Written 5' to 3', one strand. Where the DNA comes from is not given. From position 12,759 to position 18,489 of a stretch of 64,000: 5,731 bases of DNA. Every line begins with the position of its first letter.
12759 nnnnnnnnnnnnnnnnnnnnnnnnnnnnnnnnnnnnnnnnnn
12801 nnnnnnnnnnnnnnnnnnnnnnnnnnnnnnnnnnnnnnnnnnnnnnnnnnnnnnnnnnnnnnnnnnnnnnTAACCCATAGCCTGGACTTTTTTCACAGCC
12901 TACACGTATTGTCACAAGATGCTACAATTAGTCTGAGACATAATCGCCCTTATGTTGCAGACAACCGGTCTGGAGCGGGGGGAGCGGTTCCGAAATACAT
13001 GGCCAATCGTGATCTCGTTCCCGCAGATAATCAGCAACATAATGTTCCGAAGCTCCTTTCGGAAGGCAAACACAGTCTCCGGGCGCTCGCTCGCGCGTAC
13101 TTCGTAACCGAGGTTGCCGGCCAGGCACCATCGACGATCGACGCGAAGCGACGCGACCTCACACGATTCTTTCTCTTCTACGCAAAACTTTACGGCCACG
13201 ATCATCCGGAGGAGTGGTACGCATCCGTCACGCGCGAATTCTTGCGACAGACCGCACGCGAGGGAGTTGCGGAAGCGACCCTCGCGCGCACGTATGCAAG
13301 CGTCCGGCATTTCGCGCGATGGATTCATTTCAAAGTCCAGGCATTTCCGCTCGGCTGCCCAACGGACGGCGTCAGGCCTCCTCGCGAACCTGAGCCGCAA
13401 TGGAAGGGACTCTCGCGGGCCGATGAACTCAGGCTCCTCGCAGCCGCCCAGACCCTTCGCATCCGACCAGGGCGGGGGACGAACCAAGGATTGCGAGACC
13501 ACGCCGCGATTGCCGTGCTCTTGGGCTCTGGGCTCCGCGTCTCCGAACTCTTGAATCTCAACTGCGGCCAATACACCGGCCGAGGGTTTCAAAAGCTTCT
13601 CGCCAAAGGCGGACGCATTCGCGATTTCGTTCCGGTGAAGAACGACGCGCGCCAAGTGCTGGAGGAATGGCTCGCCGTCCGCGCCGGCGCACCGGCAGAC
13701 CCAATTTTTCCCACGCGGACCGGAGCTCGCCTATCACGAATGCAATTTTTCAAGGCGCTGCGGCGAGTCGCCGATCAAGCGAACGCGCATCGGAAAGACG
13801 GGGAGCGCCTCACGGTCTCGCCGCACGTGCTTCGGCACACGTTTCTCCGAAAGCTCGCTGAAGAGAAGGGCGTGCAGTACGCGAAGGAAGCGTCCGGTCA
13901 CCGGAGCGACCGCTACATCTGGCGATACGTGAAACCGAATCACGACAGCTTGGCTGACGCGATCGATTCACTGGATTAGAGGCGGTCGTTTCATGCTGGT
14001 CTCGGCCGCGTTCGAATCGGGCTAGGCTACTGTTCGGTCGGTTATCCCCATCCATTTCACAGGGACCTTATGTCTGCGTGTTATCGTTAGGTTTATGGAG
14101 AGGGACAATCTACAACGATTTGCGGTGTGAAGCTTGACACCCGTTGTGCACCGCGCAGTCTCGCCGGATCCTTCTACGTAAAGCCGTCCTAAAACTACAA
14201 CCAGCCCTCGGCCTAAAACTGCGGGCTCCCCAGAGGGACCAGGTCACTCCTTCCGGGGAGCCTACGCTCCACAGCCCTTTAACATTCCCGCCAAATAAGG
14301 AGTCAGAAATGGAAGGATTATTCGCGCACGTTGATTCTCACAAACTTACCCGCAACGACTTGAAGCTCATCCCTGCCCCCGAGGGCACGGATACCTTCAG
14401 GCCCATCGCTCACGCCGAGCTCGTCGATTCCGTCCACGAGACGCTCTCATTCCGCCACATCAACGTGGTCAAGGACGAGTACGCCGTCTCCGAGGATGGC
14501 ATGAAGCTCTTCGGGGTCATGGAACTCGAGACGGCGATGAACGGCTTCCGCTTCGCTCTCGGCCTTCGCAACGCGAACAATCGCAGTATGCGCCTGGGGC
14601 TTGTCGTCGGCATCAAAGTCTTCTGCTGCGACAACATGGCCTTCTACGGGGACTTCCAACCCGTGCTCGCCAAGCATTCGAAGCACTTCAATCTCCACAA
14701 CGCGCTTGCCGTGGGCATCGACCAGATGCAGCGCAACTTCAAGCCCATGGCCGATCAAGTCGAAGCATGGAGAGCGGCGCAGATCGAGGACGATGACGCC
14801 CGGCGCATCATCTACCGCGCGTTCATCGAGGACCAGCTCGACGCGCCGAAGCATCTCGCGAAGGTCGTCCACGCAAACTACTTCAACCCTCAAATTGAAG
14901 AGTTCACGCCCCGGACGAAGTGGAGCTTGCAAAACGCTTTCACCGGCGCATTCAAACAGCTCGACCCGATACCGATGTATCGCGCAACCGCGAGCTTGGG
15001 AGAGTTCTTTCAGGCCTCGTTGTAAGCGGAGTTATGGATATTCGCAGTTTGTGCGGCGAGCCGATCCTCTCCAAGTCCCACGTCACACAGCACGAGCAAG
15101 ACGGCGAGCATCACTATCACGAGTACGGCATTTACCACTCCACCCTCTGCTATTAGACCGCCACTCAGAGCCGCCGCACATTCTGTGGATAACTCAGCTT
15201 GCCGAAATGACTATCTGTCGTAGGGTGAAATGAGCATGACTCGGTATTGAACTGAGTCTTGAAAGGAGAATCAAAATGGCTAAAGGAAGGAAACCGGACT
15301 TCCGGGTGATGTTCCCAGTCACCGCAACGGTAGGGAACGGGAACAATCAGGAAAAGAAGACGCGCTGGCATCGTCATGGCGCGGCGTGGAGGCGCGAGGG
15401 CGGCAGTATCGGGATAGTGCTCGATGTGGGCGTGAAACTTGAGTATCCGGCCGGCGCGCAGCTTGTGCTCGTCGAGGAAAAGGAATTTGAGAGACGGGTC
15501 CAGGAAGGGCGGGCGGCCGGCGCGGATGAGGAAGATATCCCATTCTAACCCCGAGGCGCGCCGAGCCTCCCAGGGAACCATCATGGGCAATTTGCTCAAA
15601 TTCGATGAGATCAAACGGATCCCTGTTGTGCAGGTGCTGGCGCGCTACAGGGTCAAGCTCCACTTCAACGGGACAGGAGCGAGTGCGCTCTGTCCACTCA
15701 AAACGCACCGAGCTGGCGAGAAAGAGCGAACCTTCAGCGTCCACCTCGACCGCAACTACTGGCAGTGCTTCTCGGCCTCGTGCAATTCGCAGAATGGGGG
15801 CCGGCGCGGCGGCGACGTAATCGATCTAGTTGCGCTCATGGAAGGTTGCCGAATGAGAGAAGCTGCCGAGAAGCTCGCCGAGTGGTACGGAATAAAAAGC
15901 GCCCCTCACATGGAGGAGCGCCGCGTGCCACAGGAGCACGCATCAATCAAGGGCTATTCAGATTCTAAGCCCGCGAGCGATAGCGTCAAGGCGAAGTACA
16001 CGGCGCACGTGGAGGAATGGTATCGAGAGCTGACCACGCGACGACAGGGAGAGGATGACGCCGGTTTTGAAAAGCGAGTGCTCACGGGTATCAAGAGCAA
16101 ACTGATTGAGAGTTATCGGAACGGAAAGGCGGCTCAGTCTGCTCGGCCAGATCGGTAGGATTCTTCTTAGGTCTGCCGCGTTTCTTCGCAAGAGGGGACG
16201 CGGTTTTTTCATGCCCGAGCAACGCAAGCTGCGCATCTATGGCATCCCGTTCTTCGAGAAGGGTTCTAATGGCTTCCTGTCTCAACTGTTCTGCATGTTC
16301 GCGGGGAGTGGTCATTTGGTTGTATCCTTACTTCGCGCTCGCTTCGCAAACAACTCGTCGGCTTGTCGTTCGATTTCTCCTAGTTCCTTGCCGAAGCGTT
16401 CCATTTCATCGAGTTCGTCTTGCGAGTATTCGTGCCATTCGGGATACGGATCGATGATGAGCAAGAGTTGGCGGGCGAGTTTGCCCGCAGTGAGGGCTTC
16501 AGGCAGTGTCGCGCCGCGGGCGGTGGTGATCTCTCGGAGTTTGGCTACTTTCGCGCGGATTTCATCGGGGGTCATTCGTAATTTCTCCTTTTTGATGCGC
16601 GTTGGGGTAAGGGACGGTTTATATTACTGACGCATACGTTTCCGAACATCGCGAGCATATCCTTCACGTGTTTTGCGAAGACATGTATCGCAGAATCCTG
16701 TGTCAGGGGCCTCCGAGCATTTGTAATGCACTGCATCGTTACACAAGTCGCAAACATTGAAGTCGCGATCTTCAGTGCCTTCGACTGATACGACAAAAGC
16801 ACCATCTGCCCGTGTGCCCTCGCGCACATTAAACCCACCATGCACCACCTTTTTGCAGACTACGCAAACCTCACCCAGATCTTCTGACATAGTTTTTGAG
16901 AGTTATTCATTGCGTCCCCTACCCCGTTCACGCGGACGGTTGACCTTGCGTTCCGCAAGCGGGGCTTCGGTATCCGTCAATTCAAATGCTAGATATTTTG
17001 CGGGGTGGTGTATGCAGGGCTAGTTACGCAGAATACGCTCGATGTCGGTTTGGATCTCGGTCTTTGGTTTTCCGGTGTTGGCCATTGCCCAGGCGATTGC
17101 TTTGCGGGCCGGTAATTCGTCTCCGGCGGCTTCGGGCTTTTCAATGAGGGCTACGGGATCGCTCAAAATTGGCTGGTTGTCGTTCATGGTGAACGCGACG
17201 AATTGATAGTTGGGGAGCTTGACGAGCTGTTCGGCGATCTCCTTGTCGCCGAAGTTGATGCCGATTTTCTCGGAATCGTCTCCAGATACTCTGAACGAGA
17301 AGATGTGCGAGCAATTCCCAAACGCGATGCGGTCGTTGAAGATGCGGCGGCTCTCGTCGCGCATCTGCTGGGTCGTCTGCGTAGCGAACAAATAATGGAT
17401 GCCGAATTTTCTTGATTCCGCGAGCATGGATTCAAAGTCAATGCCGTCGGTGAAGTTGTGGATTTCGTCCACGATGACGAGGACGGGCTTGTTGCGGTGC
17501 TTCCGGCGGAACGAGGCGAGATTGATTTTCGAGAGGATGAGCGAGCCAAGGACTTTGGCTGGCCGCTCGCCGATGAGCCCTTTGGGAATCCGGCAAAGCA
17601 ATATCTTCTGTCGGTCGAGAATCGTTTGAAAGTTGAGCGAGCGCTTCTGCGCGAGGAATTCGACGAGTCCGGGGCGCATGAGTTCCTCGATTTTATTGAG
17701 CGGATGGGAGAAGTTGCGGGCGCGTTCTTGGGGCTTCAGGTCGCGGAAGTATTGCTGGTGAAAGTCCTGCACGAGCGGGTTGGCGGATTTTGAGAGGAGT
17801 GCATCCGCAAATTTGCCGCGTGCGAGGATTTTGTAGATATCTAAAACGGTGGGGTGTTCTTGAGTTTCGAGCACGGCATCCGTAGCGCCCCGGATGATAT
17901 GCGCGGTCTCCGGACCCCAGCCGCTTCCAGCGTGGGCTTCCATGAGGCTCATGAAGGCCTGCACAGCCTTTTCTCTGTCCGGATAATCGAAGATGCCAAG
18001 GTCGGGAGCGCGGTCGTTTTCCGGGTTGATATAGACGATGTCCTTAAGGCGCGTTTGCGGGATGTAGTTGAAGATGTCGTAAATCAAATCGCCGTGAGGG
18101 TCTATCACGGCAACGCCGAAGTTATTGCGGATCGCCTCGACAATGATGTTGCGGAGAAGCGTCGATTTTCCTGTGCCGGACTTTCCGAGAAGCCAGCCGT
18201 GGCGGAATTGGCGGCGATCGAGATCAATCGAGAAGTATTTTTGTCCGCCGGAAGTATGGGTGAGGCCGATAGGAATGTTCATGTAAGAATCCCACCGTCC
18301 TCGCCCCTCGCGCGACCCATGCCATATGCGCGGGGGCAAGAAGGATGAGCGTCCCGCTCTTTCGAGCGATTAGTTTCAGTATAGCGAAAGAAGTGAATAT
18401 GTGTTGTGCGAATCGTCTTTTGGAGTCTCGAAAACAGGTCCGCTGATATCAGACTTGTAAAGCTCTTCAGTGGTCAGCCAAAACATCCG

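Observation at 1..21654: Right-hand arm of an integrated mobile element ending at a tmRNA/tRNA 3'-end-like repeat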

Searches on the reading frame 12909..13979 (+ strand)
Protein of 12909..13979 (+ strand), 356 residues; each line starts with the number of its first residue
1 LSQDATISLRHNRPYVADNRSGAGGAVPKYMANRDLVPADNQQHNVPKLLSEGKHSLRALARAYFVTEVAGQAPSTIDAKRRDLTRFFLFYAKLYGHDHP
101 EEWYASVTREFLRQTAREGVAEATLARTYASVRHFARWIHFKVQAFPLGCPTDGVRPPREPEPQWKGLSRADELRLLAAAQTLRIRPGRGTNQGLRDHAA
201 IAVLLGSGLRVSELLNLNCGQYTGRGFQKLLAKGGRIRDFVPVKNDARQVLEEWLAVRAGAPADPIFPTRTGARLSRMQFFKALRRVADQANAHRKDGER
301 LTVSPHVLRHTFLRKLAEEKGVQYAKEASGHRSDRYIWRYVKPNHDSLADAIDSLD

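Call 7: search_protein_families(library=pfam, proteins=[window:12909-13979:+], max_evalue=0.01)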
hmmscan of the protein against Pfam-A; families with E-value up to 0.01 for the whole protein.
window:12909-13979:+ (356 aa): 2 families
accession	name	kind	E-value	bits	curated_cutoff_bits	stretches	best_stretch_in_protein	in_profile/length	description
PF00589.27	Phage_integrase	-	5.2e-22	78.9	27.1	1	175-344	10-169/172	Phage integrase family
PF02899.23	Phage_int_SAM_1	-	2.3e-07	31.4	22.3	1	72-138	14-78/83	Phage integrase, N-terminal SAM-like domain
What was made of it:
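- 12999..13979 (+): Internal XerC/D-like tyrosine recombinase (Int326). Pfam Phage_integrase and Phage_int_SAM_1 (call 7).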

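Call 108: search_protein_families(library=pfam, proteins=[L020:8109-9350:+, L020:7219-8112:+, L020:5939-7222:+, L020:5144-5875:+, L020:4385-5035:+, L180:211-1239:+, L088:7895-8890:+, L098:16504-17130:-, L098:14935-16503:-, L098:12302-12727:-], max_evalue=0.001)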
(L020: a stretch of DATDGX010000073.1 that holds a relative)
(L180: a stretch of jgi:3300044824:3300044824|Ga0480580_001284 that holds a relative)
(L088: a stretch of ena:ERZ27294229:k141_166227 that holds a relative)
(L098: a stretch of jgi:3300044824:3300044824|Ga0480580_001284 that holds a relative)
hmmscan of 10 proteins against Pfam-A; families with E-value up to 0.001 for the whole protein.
L020:8109-9350:+ (413 aa): 1 family
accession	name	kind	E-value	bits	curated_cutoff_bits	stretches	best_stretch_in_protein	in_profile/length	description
PF08486.15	SpoIID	-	7.5e-24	84.6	23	1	85-198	3-97/97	Stage II sporulation protein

L020:7219-8112:+ (297 aa): 1 family
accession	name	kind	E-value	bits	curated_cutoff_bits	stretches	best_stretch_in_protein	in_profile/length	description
PF16269.10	DUF4922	-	1.3e-51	174.8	23.6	1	8-152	1-145/146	Domain of unknown function (DUF4922)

L020:5939-7222:+ (427 aa): 4 families
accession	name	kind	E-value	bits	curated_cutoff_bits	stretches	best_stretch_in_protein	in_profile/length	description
PF00535.33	Glycos_transf_2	-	9.1e-21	74.9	23.3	1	192-323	1-130/168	Glycosyl transferase family 2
PF10111.15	Glyco_tranf_2_2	-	6.3e-06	26.3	27.3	1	192-283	1-94/276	Glycosyltransferase like family 2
PF13704.12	Glyco_tranf_2_4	-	0.00032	21.6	27.5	1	221-288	21-89/98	Glycosyl transferase family 2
PF13641.12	Glyco_tranf_2_3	-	0.00053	20.5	27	1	191-374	3-194/230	Glycosyltransferase like family 2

L020:5144-5875:+ (243 aa): 1 family
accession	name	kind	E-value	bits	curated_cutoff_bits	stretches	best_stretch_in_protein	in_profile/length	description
PF07313.18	AmiA-like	-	2.7e-41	141.7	27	1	35-223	2-200/202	N-acetylmuramoyl-L-alanine amidase-like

L020:4385-5035:+ (216 aa): 0 families

L180:211-1239:+ (342 aa): 1 family
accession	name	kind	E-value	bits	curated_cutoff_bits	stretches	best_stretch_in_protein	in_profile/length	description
PF00589.27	Phage_integrase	-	7.9e-16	58.7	27.1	1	171-323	5-165/172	Phage integrase family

L088:7895-8890:+ (331 aa): 0 families

L098:16504-17130:- (208 aa): 0 families

L098:14935-16503:- (522 aa): 1 family
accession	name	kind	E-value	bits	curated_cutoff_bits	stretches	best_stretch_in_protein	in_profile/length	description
PF12696.13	TraG-D_C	-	0.0004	20.7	22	1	268-335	1-70/126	TraM recognition site of TraD and TraG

L098:12302-12727:- (141 aa): 0 families

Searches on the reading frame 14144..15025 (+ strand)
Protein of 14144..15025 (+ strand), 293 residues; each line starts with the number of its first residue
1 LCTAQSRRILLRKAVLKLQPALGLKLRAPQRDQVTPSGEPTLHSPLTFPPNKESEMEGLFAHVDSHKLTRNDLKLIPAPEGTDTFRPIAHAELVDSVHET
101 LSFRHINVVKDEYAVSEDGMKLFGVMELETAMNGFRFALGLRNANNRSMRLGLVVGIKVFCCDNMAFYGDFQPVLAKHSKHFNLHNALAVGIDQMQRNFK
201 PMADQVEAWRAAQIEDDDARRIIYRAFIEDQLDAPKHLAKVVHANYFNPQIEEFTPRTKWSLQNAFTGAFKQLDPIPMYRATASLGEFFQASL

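Call 7: search_protein_families(library=pfam, proteins=[window:14144-15025:+], max_evalue=0.01)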
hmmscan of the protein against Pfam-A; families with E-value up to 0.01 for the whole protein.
window:14144-15025:+ (293 aa): 1 family
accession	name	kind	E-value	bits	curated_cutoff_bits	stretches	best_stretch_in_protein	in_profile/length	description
PF06067.16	DUF932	-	3.6e-05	24.1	23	1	87-272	11-208/227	Domain of unknown function (DUF932)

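Call 32: search_protein_families(library=padloc, proteins=[window:14144-15025:+], max_evalue=0.01)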
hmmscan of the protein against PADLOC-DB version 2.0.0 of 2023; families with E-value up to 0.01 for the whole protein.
window:14144-15025:+ (293 aa): 0 families

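Call 68: search_protein_families(library=phrogs, proteins=[window:14309-15025:+], max_evalue=0.01)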
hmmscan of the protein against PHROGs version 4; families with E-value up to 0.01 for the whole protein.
window:14309-15025:+ (238 aa): 0 families

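Call 108: search_protein_families(library=pfam, proteins=[L180:211-1239:+, L098:16504-17130:-, L098:14935-16503:-, L098:12302-12727:-], max_evalue=0.001)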
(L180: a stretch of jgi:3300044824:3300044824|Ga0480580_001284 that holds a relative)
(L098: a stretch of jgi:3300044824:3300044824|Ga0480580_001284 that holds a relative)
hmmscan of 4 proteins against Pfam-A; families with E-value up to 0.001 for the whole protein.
L180:211-1239:+ (342 aa): 1 family
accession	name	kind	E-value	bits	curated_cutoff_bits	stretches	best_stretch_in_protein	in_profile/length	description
PF00589.27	Phage_integrase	-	7.9e-16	58.7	27.1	1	171-323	5-165/172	Phage integrase family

L098:16504-17130:- (208 aa): 0 families

L098:14935-16503:- (522 aa): 1 family
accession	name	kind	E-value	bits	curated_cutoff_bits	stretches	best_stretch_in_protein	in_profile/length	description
PF12696.13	TraG-D_C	-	0.0004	20.7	22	1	268-335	1-70/126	TraM recognition site of TraD and TraG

L098:12302-12727:- (141 aa): 0 families

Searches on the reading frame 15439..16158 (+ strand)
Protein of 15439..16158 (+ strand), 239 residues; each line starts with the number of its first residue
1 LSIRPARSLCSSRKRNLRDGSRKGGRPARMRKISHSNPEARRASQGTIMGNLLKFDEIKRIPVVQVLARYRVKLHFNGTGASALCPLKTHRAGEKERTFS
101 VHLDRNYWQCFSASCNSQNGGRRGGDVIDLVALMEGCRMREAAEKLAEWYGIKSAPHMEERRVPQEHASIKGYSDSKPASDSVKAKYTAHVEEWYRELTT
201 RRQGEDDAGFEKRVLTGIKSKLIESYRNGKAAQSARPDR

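Call 7: search_protein_families(library=pfam, proteins=[window:15439-16158:+], max_evalue=0.01)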
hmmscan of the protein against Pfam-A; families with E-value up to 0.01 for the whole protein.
window:15439-16158:+ (239 aa): 1 family
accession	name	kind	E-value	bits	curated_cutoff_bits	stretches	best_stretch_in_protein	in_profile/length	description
PF01807.25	Zn_ribbon_DnaG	-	3.9e-09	36.7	24.9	1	59-154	11-93/98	CHC2 zinc finger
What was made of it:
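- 14309..16158 (+): DUF932 protein (14309-15025), small ORFs (one frameshifted at about 15140), and a CHC2 zinc-finger primase-like protein (15583-16158). Pfam (call 7).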

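Call 68: search_protein_families(library=phrogs, proteins=[window:15583-16158:+], max_evalue=0.01)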
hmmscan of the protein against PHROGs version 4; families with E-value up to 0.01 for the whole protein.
window:15583-16158:+ (191 aa): 5 families
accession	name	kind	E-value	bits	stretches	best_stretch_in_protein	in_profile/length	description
phrog_6444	-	DNA, RNA and nucleotide metabolism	1.9e-09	37.9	1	18-151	21-132/577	DNA primase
phrog_11992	-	unknown function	2e-09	39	1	9-123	6-109/177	-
phrog_360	-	DNA, RNA and nucleotide metabolism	1.5e-05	26.1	1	11-137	4-123/133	DNA primase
phrog_510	-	DNA, RNA and nucleotide metabolism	0.00014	21.7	1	67-119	70-118/667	DNA primase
phrog_5311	-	DNA, RNA and nucleotide metabolism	0.0002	20.7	1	8-95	69-152/692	helicase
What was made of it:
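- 14309..16158 (+): PHROGs primase hits (call 68).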

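Call 108: search_protein_families(library=pfam, proteins=[L180:211-1239:+, L098:16504-17130:-, L098:14935-16503:-, L098:12302-12727:-], max_evalue=0.001)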
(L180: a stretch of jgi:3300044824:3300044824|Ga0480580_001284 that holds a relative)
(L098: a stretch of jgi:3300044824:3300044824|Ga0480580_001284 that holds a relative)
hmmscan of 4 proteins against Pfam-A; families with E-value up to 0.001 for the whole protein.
L180:211-1239:+ (342 aa): 1 family
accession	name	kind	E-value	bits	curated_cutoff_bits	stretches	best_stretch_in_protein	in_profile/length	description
PF00589.27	Phage_integrase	-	7.9e-16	58.7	27.1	1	171-323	5-165/172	Phage integrase family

L098:16504-17130:- (208 aa): 0 families

L098:14935-16503:- (522 aa): 1 family
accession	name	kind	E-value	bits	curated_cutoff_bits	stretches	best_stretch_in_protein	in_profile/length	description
PF12696.13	TraG-D_C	-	0.0004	20.7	22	1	268-335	1-70/126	TraM recognition site of TraD and TraG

L098:12302-12727:- (141 aa): 0 families

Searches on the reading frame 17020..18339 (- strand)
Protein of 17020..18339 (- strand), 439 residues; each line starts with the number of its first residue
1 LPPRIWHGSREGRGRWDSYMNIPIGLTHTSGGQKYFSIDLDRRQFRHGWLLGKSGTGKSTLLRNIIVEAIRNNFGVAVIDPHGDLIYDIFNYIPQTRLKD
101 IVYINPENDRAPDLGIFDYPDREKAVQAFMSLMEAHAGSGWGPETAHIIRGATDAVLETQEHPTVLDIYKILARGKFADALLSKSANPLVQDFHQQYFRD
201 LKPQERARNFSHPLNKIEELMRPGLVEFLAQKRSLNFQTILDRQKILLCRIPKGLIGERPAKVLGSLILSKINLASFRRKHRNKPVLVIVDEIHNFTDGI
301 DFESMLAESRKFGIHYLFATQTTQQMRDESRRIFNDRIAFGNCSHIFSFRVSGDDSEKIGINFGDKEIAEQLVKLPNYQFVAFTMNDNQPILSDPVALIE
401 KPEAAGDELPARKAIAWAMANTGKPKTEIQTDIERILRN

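Call 8: search_protein_families(library=pfam, proteins=[window:17020-18339:-], max_evalue=0.01)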
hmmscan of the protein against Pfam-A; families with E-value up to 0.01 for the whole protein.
window:17020-18339:- (439 aa): 9 families
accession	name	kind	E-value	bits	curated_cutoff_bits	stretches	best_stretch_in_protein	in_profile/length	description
PF10412.15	TrwB_AAD_bind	-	2e-10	40.5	20.5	2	43-161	13-129/387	Type IV secretion-system coupling protein DNA-binding domain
PF01935.23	DUF87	-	1.5e-08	35.5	23.2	1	34-85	13-64/220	Helicase HerA, central domain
PF25199.1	nSTAND_NTPase5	-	1.2e-06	28.9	34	1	48-87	44-84/145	Novel STAND NTPase 5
PF12696.13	TraG-D_C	-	1.5e-05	25.3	22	1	285-364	1-80/126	TraM recognition site of TraD and TraG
PF02534.20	T4SS-DNA_transf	-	2.6e-05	23.7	20.1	1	263-361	281-380/468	Type IV secretory system Conjugative DNA transfer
PF01580.24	FtsK_SpoIIIE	-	3e-05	24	24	1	12-70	8-64/221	FtsK/SpoIIIE family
PF13191.12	AAA_16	-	0.00017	22.6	32.6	0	46-86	25-63/167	AAA ATPase domain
PF13401.12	AAA_22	-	0.00021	22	27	0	47-69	7-29/130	AAA domain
PF00005.33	ABC_tran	-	0.007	17.4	25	0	44-67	10-33/137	ABC transporter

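Call 33: search_protein_families(library=ncbifam, proteins=[window:17020-18339:-], max_evalue=0.01)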
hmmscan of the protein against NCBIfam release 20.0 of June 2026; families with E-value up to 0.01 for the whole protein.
window:17020-18339:- (439 aa): 11 families
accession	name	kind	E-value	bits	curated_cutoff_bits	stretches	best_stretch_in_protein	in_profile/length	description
NF053655.1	CedD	equivalog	1.1e-08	34.3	600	1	265-325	400-462/527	DNA-translocating ATPase CedD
TIGR03743.1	SXT_TraD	subfamily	2.4e-08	32.9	366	2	47-84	177-214/636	conjugative transfer system coupling protein TraD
NF045975.1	VirB4_plasma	equivalog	6.7e-07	27.4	590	1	50-82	520-552/894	Mbov_0397 family ICE element conjugal transfer ATPase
TIGR02759.1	TraD_Ftype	equivalog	6.4e-06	25.2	521.35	1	281-370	404-493/566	type IV conjugative transfer system coupling protein TraD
NF045973.1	conju_CD1115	equivalog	6.5e-05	22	250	1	273-347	279-353/442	VirD4-like conjugal transfer protein, CD1115 family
TIGR03924.1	T7SS_EccC_a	equivalog_domain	0.00088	18.1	509.15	1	17-67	422-472/673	type VII secretion protein EccCa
TIGR03744.1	traC_PFL_4706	equivalog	0.0034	15.3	520.6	0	268-335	716-787/892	conjugative transfer ATPase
TIGR02673.1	FtsE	equivalog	0.0044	16.7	264.85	0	37-70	22-53/214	cell division ATP-binding protein FtsE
TIGR03928.1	T7_EssCb_Firm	equivalog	0.0059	14.2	778.4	0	18-73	783-838/1296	type VII secretion protein EssC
TIGR03925.1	T7SS_EccC_b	equivalog_domain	0.0064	14.8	346.55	0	34-74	350-394/564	type VII secretion protein EccCb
NF010254.0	PRK13700.1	subfamily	0.0084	14.6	1221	0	280-328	414-462/735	F-type conjugal transfer protein TraD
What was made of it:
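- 17020..18282 (-): Coupling-protein-like ATPase, 420 aa (TrwB_AAD_bind, DUF87/HerA, TraG-D_C). Pfam and NCBIfam (calls 8, 33).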

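Call 68: search_protein_families(library=phrogs, proteins=[window:17020-18282:-], max_evalue=0.01)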
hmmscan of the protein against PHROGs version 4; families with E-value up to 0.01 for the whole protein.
window:17020-18282:- (420 aa): 4 families
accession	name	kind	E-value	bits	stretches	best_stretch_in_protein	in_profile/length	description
phrog_5156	-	unknown function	1.6e-40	140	1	30-414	415-804/824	-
phrog_7035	-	unknown function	4.6e-12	46.1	2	256-372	482-601/969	-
phrog_2666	-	head and packaging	5e-11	43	1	263-377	419-531/555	terminase large subunit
phrog_1358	-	moron, auxiliary metabolic gene and host takeover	0.00014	20.5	0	14-62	593-643/1382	FtsK/SpoIIIE-like protein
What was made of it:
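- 17020..18282 (-): PHROG 5156 at 1.6e-40 (call 68).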

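Call 108: search_protein_families(library=pfam, proteins=[L180:211-1239:+, L098:16504-17130:-, L098:14935-16503:-, L098:12302-12727:-], max_evalue=0.001)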
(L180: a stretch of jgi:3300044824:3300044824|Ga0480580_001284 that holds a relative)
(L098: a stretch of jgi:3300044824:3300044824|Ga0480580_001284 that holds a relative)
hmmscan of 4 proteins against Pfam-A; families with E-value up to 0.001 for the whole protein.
L180:211-1239:+ (342 aa): 1 family
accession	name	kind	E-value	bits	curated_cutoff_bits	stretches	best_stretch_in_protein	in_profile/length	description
PF00589.27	Phage_integrase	-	7.9e-16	58.7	27.1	1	171-323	5-165/172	Phage integrase family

L098:16504-17130:- (208 aa): 0 families

L098:14935-16503:- (522 aa): 1 family
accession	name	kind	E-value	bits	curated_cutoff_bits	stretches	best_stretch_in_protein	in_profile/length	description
PF12696.13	TraG-D_C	-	0.0004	20.7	22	1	268-335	1-70/126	TraM recognition site of TraD and TraG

L098:12302-12727:- (141 aa): 0 families
